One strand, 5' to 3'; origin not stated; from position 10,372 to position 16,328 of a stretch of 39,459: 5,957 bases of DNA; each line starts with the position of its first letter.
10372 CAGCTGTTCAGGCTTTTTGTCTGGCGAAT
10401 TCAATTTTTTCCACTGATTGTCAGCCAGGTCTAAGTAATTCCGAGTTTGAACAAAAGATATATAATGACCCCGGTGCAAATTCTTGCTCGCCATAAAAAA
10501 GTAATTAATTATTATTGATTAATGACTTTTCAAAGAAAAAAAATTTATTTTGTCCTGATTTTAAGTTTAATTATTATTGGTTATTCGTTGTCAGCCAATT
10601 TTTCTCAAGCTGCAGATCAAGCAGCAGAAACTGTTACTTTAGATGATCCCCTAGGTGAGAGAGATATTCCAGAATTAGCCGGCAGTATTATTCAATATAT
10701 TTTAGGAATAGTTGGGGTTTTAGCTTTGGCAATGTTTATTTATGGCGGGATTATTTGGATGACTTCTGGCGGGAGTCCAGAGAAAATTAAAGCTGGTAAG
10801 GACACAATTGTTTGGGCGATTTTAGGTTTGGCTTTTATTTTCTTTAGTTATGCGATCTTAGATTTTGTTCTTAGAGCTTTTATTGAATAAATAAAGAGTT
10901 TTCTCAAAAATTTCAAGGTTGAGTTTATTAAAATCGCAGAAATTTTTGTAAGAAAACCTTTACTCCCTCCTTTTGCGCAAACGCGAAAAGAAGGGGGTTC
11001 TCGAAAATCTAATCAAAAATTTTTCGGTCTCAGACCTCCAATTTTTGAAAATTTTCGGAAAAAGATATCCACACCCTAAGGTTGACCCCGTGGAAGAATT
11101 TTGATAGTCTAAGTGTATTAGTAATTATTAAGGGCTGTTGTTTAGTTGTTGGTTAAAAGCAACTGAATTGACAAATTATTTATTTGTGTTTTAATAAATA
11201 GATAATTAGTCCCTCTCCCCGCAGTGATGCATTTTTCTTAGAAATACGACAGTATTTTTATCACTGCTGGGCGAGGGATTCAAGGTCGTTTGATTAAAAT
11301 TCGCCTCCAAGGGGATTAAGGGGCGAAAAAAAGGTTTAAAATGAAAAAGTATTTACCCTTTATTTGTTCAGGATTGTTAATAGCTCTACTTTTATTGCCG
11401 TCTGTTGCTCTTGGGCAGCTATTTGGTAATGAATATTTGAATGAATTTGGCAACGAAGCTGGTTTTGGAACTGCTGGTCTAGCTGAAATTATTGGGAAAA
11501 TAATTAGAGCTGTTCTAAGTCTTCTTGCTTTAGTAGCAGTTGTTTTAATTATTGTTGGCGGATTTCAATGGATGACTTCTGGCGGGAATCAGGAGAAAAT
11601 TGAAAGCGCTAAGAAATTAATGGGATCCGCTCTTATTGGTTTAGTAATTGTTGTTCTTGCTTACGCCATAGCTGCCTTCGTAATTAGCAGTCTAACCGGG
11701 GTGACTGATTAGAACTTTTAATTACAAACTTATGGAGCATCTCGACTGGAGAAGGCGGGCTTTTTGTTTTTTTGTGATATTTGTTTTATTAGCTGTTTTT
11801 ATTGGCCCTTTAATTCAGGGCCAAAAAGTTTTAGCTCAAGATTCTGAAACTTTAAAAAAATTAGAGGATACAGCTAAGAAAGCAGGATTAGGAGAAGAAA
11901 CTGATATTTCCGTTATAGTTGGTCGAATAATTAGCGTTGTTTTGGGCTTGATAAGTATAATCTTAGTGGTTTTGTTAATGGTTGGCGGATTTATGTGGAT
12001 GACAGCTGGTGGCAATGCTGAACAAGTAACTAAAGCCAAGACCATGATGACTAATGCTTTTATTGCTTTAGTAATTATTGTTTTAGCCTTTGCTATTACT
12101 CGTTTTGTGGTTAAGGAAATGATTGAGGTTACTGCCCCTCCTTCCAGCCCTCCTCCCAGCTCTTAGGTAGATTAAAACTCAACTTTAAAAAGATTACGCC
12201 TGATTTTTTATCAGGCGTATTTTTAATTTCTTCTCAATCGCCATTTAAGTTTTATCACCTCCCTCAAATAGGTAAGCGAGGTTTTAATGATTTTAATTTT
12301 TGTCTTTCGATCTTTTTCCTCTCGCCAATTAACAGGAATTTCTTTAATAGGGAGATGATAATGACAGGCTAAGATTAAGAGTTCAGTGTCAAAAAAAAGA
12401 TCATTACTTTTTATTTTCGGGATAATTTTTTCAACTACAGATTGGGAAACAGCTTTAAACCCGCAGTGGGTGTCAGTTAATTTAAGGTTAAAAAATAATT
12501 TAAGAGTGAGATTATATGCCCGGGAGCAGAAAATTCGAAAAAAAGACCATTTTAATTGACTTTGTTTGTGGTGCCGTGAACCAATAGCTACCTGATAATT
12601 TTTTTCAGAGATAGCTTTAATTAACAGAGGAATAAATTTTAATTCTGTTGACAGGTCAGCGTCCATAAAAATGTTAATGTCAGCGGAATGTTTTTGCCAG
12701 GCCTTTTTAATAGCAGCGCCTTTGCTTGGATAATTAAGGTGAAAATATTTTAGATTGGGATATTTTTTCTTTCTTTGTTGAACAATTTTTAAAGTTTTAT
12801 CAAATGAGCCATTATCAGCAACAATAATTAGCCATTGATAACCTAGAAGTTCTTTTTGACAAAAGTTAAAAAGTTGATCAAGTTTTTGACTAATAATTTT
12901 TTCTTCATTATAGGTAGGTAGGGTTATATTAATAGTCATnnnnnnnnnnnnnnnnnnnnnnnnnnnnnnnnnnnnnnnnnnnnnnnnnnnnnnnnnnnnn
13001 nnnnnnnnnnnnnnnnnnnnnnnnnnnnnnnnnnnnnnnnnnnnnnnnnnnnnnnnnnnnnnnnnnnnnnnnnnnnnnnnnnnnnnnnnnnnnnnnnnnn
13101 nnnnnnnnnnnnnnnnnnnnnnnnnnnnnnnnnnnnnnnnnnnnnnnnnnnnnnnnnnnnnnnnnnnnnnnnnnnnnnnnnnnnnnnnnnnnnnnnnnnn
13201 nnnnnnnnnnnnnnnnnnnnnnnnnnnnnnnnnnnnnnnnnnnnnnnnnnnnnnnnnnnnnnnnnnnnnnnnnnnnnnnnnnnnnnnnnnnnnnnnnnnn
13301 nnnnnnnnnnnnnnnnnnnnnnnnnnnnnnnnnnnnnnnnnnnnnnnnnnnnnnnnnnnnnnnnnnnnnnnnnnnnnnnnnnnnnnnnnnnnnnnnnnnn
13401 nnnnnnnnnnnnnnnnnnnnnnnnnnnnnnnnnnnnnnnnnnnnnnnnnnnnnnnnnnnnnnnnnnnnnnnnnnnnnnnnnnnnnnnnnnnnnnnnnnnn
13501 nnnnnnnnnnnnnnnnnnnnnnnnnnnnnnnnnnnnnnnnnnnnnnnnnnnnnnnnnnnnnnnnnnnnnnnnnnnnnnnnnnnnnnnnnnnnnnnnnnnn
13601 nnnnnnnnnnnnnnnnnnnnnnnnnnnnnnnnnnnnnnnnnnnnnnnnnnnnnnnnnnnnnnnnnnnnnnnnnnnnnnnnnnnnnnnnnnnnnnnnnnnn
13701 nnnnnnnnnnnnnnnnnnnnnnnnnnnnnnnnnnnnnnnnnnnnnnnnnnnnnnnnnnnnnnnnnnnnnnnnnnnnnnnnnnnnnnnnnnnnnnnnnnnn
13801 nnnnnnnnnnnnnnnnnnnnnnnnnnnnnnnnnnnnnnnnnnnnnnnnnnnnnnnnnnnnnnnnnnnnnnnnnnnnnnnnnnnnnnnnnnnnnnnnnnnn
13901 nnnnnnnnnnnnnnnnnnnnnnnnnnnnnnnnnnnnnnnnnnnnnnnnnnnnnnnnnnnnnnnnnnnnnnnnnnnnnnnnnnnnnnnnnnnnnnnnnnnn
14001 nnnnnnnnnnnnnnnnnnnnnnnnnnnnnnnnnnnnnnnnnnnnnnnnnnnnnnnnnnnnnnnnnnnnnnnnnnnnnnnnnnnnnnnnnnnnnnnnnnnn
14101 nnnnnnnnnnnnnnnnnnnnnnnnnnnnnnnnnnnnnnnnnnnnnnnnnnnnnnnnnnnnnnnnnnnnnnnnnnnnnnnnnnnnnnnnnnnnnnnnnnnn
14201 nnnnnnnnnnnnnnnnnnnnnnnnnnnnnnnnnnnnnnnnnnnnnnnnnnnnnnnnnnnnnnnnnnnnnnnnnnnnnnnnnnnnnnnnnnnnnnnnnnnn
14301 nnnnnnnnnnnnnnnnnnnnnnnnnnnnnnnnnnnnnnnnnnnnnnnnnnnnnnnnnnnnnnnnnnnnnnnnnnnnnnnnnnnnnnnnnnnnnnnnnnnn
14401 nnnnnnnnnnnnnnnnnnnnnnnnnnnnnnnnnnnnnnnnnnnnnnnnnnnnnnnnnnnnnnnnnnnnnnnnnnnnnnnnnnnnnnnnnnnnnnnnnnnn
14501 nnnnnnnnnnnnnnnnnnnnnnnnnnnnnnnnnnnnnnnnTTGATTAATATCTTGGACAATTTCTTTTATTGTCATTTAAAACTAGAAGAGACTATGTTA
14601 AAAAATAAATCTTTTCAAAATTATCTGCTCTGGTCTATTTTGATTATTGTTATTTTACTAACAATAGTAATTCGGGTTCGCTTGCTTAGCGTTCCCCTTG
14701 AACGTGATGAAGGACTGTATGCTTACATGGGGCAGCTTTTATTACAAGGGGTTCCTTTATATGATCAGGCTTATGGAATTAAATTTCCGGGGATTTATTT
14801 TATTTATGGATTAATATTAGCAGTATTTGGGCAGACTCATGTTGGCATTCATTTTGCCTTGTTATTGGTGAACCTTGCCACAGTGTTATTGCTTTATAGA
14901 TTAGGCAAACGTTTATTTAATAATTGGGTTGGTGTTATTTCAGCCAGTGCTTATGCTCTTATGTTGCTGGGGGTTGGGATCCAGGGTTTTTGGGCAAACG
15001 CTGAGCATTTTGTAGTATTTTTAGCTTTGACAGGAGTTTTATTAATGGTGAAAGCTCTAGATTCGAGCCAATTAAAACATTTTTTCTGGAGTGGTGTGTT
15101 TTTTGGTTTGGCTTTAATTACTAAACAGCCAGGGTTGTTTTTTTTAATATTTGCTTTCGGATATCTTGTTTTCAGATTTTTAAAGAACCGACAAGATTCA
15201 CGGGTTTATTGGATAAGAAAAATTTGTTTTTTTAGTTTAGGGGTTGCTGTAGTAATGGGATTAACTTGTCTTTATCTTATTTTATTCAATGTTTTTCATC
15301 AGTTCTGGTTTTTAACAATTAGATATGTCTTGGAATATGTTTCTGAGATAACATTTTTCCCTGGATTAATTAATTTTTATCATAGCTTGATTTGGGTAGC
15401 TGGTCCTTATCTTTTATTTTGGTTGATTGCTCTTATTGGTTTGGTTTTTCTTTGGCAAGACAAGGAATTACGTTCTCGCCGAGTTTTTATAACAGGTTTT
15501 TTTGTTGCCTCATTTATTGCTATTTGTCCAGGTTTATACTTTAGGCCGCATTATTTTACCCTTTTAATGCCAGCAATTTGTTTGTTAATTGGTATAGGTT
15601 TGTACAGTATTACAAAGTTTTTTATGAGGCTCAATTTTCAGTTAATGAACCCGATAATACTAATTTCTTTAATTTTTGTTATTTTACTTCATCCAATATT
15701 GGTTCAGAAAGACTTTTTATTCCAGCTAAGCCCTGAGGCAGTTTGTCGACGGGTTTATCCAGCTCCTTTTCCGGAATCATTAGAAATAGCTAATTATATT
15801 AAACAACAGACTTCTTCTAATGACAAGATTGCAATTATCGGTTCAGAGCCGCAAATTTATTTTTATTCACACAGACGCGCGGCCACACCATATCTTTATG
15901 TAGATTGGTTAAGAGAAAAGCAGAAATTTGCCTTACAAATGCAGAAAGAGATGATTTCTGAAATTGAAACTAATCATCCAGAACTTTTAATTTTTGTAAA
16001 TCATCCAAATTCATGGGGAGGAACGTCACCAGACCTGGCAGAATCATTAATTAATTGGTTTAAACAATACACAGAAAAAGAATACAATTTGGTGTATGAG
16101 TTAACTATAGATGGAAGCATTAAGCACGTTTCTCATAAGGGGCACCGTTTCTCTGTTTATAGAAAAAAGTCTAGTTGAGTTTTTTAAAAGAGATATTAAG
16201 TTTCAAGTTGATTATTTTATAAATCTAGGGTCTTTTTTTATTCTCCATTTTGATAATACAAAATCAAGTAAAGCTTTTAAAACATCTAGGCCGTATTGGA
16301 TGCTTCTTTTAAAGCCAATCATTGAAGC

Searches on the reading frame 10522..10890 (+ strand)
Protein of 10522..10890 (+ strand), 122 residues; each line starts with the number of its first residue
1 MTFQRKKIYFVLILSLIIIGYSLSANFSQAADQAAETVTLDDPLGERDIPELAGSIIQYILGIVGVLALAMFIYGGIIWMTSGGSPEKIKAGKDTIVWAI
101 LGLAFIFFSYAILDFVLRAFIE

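Call 79: search_protein_families(library=pfam, proteins=[window:10522-10890:+], max_evalue=0.001)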
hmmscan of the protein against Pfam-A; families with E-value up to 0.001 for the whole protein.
window:10522-10890:+ (122 aa): 2 families
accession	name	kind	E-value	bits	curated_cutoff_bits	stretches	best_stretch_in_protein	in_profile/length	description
PF18895.5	T4SS_pilin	-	5.5e-13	49.2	26.6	1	47-115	3-70/71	Type IV secretion system pilin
PF04956.18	TrbC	-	9.8e-05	22.9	27.9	1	17-114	17-96/98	TrbC/VIRB2 pilin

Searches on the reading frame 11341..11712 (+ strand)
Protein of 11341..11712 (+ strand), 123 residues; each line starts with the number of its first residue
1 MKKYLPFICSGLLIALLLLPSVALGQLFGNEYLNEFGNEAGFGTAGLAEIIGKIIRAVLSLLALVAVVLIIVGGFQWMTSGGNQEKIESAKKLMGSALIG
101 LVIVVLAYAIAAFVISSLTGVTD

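Call 79: search_protein_families(library=pfam, proteins=[window:11341-11712:+], max_evalue=0.001)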
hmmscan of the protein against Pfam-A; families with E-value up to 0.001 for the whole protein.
window:11341-11712:+ (123 aa): 2 families
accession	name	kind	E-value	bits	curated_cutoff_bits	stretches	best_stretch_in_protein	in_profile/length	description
PF18895.5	T4SS_pilin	-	4.3e-10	40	26.6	1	45-113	3-70/71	Type IV secretion system pilin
PF24800.1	DUF7702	-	0.00062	19.5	27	1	49-117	102-169/244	Domain of unknown function (DUF7702)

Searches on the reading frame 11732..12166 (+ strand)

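Call 79: search_protein_families(library=pfam, proteins=[window:11732-12166:+], max_evalue=0.001)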
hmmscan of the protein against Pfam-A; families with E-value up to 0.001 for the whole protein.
window:11732-12166:+ (144 aa): 1 family
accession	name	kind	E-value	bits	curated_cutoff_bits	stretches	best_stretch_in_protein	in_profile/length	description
PF18895.5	T4SS_pilin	-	1.9e-07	31.5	26.6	1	59-126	5-71/71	Type IV secretion system pilin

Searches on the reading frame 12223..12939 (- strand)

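Call 79: search_protein_families(library=pfam, proteins=[window:12223-12939:-], max_evalue=0.001)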
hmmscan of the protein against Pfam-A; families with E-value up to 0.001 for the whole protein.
window:12223-12939:- (238 aa): 1 family
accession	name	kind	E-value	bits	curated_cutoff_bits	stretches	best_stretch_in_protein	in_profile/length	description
PF00535.33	Glycos_transf_2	-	1.3e-22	81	23.3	1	7-172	4-167/168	Glycosyl transferase family 2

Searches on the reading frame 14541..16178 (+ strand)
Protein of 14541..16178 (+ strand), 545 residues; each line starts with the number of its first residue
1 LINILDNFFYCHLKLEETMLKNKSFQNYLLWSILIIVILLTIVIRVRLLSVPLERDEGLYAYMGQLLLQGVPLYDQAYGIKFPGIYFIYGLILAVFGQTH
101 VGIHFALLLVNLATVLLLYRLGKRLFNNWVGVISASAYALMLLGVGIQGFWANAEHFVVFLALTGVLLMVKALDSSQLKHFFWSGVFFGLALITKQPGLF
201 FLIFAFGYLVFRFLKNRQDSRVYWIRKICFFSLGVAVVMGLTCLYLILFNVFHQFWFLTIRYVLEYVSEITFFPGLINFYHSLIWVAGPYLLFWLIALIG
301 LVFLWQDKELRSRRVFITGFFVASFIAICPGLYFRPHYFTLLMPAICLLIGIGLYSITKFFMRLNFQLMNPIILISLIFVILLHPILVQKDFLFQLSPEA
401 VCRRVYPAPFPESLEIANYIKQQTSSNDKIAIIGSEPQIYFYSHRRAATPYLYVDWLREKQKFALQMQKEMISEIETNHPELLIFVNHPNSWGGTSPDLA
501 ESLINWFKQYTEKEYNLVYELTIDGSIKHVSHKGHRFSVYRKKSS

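Call 79: search_protein_families(library=pfam, proteins=[window:14541-16178:+], max_evalue=0.001)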
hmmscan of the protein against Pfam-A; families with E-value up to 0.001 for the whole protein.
window:14541-16178:+ (545 aa): 1 family
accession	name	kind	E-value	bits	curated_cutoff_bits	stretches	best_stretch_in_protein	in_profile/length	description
PF13231.12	PMT_2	-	6.3e-16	59.4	26.1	1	83-225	4-145/160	Dolichyl-phosphate-mannose-protein mannosyltransferase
